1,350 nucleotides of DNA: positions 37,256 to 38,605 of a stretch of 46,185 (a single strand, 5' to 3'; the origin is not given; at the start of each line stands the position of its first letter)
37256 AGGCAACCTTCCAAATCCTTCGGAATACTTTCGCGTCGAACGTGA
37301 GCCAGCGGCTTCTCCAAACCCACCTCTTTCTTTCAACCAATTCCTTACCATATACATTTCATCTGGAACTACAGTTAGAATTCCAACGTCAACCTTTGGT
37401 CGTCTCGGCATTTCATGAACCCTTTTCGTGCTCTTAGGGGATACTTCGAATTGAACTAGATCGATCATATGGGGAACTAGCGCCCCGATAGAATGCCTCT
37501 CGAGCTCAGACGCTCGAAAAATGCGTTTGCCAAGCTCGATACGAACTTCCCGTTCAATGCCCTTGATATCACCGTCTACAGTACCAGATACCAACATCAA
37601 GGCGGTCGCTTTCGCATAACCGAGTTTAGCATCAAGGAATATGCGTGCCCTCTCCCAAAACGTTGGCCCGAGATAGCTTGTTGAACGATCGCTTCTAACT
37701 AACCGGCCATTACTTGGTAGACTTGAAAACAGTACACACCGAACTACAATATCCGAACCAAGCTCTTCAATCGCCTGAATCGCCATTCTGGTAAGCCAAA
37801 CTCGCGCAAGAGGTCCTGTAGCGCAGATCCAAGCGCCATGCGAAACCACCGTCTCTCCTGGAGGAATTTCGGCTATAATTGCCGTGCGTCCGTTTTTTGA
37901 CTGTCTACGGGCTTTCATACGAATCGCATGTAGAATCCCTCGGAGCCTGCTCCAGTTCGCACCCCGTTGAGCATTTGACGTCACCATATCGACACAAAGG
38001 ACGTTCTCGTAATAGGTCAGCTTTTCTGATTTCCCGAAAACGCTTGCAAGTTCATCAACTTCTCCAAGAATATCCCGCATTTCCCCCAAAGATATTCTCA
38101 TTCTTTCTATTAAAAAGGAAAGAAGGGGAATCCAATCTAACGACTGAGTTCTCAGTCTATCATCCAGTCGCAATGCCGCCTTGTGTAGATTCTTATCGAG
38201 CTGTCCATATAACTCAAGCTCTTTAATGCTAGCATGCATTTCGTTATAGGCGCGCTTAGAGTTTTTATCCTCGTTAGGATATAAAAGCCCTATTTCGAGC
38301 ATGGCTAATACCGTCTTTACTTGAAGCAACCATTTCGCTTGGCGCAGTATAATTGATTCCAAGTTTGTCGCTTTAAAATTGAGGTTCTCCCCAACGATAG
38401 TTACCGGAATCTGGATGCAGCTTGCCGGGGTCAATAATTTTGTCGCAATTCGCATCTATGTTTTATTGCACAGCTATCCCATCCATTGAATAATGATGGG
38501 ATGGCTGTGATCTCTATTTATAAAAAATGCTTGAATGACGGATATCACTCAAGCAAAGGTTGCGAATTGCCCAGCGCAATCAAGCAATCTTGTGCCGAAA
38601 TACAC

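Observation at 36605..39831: Co-directional cassette ending in an unknown-domain::PNP-nucleosidase fusion: candidate undescribed anti-phage (abortive infection) system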

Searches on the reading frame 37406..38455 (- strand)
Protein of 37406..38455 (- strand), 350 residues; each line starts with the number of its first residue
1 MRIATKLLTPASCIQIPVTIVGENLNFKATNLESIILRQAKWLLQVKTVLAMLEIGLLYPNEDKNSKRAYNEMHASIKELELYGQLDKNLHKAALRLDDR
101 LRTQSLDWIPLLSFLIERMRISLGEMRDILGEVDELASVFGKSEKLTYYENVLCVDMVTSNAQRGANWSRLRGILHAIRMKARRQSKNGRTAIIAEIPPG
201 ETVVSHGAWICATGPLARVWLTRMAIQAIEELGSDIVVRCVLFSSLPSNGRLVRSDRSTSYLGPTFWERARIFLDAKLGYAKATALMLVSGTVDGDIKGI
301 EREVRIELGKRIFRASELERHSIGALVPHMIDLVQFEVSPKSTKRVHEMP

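Call 23: search_protein_representatives(protein=window:37406-38455:-)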
Query: 350 residues. Proteins with E-value up to 0.001 (for the whole library): 29; up to 1e-10: 19; up to 1e-30: 3. The best 29 are listed.
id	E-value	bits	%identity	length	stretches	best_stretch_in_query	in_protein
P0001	1.2e-226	767.3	100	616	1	1-350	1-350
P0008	1.6e-36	142.4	33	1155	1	30-318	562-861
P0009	6.1e-35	137.2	35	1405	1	88-317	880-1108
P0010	2.3e-28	115.6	34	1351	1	30-307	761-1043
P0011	2.1e-26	109.2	28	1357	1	66-335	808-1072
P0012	3.3e-25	105.2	27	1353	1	88-332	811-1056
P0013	3.7e-24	101.8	31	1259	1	97-310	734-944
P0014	1.8e-22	96.2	26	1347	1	31-332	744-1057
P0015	6.8e-22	94.3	28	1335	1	31-275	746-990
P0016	2.4e-21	92.5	27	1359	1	25-342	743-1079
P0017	1.2e-20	90.3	26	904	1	32-310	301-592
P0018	2.8e-20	89.0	31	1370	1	128-290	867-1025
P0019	3.1e-20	88.9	27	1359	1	31-299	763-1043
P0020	4.8e-20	88.3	29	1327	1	97-303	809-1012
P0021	1.3e-19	86.9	25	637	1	31-307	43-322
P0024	2.0e-13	66.5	27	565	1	64-320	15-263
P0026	9.2e-10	54.5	23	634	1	21-337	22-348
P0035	2.1e-04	36.9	23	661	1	32-320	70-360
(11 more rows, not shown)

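Call 25: search_protein_families(library=pfam, proteins=[P0008, P0009, P0010, P0011, P0017, P0021, P0024, P0026, P0035], max_evalue=0.01)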
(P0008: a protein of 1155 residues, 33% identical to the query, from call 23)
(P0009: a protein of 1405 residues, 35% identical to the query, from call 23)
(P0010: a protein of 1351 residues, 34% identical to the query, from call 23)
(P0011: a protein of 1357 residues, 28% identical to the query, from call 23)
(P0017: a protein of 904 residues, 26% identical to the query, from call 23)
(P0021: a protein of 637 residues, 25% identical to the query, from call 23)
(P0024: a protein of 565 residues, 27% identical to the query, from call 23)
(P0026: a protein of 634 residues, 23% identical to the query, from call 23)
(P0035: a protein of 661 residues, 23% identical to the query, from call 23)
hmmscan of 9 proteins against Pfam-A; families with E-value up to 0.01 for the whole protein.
P0008 (1155 aa): 1 family
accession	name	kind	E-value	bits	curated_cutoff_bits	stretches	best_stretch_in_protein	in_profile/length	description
PF01048.26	PNP_UDP_1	-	2.4e-12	47.2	25.1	1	898-1137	2-216/233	Phosphorylase superfamily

P0009 (1405 aa): 2 families
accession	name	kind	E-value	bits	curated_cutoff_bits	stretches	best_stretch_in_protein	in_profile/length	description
PF01048.26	PNP_UDP_1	-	3.8e-19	69.5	25.1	1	1144-1393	1-229/233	Phosphorylase superfamily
PF00156.33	Pribosyltran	-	0.00013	21.8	26.3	1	110-152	80-120/158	Phosphoribosyl transferase domain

P0010 (1351 aa): 1 family
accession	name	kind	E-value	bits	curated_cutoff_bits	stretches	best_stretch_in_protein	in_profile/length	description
PF01048.26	PNP_UDP_1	-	6.6e-10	39.2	25.1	1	1083-1318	2-208/233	Phosphorylase superfamily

P0011 (1357 aa): 1 family
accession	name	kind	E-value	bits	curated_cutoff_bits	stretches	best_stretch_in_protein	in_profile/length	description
PF01048.26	PNP_UDP_1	-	1.4e-06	28.3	25.1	1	1096-1329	2-218/233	Phosphorylase superfamily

P0017 (904 aa): 1 family
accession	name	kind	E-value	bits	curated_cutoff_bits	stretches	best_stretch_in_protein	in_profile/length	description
PF01048.26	PNP_UDP_1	-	7.1e-12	45.7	25.1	1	640-882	2-219/233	Phosphorylase superfamily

P0021 (637 aa): 1 family
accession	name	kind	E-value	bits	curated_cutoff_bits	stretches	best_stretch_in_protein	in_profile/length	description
PF01048.26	PNP_UDP_1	-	1.7e-13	50.9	25.1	1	371-614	2-224/233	Phosphorylase superfamily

P0024 (565 aa): 1 family
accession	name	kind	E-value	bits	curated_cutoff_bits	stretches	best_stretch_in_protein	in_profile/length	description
PF01048.26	PNP_UDP_1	-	1.2e-12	48.2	25.1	1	301-541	2-226/233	Phosphorylase superfamily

P0026 (634 aa): 1 family
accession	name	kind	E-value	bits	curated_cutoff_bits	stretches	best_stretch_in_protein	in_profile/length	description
PF01048.26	PNP_UDP_1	-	2.8e-12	47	25.1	1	367-603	2-208/233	Phosphorylase superfamily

P0035 (661 aa): 1 family
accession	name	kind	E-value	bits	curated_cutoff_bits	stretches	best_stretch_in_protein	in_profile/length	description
PF01048.26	PNP_UDP_1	-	6.4e-13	49.1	25.1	1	396-632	3-208/233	Phosphorylase superfamily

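Call 26: search_protein_families(library=padloc, proteins=[P0008, P0009, P0010, P0011, P0017, P0021, P0024, P0026, P0035], max_evalue=0.01)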
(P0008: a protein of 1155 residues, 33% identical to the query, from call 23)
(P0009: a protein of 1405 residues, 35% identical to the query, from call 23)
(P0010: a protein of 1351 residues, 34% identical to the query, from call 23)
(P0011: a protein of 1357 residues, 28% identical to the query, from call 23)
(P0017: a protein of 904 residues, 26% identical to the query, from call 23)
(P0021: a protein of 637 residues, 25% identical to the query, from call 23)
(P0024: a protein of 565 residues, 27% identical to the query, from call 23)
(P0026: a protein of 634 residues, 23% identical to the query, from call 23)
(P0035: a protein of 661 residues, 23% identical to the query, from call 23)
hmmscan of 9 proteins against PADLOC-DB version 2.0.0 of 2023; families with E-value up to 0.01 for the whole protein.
P0008 (1155 aa): 2 families
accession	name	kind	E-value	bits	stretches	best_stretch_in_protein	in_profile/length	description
PDLC04726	PDC-M60C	-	1.8e-14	51.4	1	872-1151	126-400/407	-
PDLC00759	Effector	-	3e-11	40.5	1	894-1150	240-500/506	PN-superfamily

P0009 (1405 aa): 2 families
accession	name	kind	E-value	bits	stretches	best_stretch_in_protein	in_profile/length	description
PDLC00759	Effector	-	2.3e-23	80.5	1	1137-1388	236-490/506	PN-superfamily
PDLC04726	PDC-M60C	-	4.4e-19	66.6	1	1170-1394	173-396/407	-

P0010 (1351 aa): 2 families
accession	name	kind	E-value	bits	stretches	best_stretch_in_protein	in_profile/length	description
PDLC04726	PDC-M60C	-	1.1e-15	55.4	1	1127-1337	192-401/407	-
PDLC00759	Effector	-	2e-12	44.4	1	1131-1325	290-489/506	PN-superfamily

P0011 (1357 aa): 2 families
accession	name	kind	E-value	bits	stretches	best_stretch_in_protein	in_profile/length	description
PDLC00759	Effector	-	1.1e-11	41.9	1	1092-1336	240-491/506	PN-superfamily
PDLC04726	PDC-M60C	-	5e-10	36.8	1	1135-1345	191-400/407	-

P0017 (904 aa): 2 families
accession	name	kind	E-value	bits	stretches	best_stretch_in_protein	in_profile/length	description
PDLC00759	Effector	-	5.6e-16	56.1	1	617-887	222-495/506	PN-superfamily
PDLC04726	PDC-M60C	-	1.6e-15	54.9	1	690-891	198-398/407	-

P0021 (637 aa): 2 families
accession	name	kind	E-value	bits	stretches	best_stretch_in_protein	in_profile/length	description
PDLC00759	Effector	-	3.7e-20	69.9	1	366-623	239-499/506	PN-superfamily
PDLC04726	PDC-M60C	-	4.1e-13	47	1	364-623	144-399/407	-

P0024 (565 aa): 2 families
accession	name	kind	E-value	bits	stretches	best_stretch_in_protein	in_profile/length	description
PDLC00759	Effector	-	3.7e-17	60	1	295-540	238-491/506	PN-superfamily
PDLC04726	PDC-M60C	-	3.6e-14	50.4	1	335-547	187-398/407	-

P0026 (634 aa): 2 families
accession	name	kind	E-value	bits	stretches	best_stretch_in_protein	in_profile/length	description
PDLC00759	Effector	-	1.5e-14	51.4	1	365-612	242-491/506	PN-superfamily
PDLC04726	PDC-M60C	-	2.6e-12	44.3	1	346-620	132-399/407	-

P0035 (661 aa): 2 families
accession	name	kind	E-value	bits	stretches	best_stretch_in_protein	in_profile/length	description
PDLC04726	PDC-M60C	-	2.1e-15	54.5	1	393-650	149-400/407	-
PDLC00759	Effector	-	8.3e-13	45.7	1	435-642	282-492/506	PN-superfamily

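Call 88: find_encoding_contigs(protein=P0021, flank=6000, max_places=3)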
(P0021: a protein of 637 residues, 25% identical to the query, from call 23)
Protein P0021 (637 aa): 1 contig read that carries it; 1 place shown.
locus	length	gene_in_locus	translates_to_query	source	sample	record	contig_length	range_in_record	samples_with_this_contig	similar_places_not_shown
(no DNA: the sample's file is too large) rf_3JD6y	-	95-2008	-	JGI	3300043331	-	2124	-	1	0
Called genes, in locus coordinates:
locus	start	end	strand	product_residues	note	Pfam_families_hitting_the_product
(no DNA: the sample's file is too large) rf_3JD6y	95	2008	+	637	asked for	PF01048:PNP_UDP_1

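Call 89: find_encoding_contigs(protein=P0026, flank=6000, max_places=3)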
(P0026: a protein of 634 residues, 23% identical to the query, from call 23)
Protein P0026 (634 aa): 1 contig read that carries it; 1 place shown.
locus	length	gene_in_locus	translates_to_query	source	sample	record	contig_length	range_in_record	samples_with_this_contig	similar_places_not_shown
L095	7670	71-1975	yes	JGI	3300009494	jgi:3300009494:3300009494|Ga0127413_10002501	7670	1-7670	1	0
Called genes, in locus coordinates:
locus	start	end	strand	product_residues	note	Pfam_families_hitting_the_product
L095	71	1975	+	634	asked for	PF01048:PNP_UDP_1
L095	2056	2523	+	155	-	-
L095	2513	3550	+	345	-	PF00069:Pkinase, PF01636:APH (faint), PF07714:PK_Tyr_Ser-Thr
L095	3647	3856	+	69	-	-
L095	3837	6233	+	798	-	PF13166:AAA_13 (faint), PF13476:AAA_23 (weak), PF13555:AAA_29 (faint), PF13304:AAA_21 (faint), PF02463:SMC_N (weak)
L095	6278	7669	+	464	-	?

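Call 90: find_encoding_contigs(protein=P0035, flank=6000, max_places=3)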
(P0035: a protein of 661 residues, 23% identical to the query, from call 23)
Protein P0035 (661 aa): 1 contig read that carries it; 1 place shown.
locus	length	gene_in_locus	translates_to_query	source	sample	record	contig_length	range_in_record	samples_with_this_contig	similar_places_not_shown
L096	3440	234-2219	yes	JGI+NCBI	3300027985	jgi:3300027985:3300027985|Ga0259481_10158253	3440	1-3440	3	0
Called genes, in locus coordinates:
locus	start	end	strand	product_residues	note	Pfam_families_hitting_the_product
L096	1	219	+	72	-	?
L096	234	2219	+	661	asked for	PF01048:PNP_UDP_1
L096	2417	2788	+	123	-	-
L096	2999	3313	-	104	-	PF01381:HTH_3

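Call 101: search_solved_structures(query=A6, max_evalue=1)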
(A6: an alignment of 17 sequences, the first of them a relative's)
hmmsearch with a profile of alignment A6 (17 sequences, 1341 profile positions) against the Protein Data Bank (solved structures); distinct sequences matched with E-value up to 1: 57.
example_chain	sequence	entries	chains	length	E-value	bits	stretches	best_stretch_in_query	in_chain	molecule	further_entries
4wkb_A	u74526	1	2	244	1.2e-08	36.2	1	1076-1309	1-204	5'-methylthioadenosine/S-adenosylhomocysteine nucleosidase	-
3dp9_A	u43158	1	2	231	1.4e-08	36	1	1076-1309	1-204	MTA/SAH nucleosidase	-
4x24_A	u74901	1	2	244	2e-08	35.5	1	1076-1309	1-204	5'-methylthioadenosine/S-adenosylhomocysteine nucleosidase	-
3bl6_A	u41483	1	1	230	2.6e-08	35.2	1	1076-1322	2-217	5'-methylthioadenosine nucleosidase/S-adenosylhomocysteine nucleosidase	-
4gmh_A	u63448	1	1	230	4.9e-08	34.2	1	1077-1322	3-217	5'-methylthioadenosine/S-adenosylhomocysteine nucleosidase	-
4g41_A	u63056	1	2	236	6e-06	27.3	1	1075-1333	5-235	MTA/SAH nucleosidase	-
3eei_A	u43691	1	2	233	6.3e-06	27.3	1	1114-1331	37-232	5-methylthioadenosine nucleosidase/S-adenosylhomocysteine nucleosidase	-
1zos_A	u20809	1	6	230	8.8e-06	26.8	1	1076-1332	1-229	5'-methylthioadenosine / S-adenosylhomocysteine nucleosidase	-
6if8_A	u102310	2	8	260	1.2e-05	26.3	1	1072-1185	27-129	5'-methylthioadenosine/S-adenosylhomocysteine nucleosidase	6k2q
4qez_B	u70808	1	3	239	1.9e-05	25.7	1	1123-1333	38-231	5'-methylthioadenosine/S-adenosylhomocysteine nucleosidase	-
4f1w_A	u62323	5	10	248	2.3e-05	25.4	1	1074-1186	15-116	5'-methylthioadenosine/S-adenosylhomocysteine nucleosidase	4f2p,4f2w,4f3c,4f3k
5ue1_A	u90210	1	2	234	4.6e-05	24.4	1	1074-1309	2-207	5'-methylthioadenosine/S-adenosylhomocysteine nucleosidase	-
1jys_A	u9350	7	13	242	7.8e-05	23.6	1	1076-1186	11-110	MTA/SAH nucleosidase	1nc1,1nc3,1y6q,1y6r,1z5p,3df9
4wkc_A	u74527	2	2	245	7.9e-05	23.6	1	1146-1186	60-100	5'-methylthioadenosine/S-adenosylhomocysteine nucleosidase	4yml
4g89_A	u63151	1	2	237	0.00011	23.1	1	1075-1186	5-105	5'-methylthioadenosine/S-adenosylhomocysteine nucleosidase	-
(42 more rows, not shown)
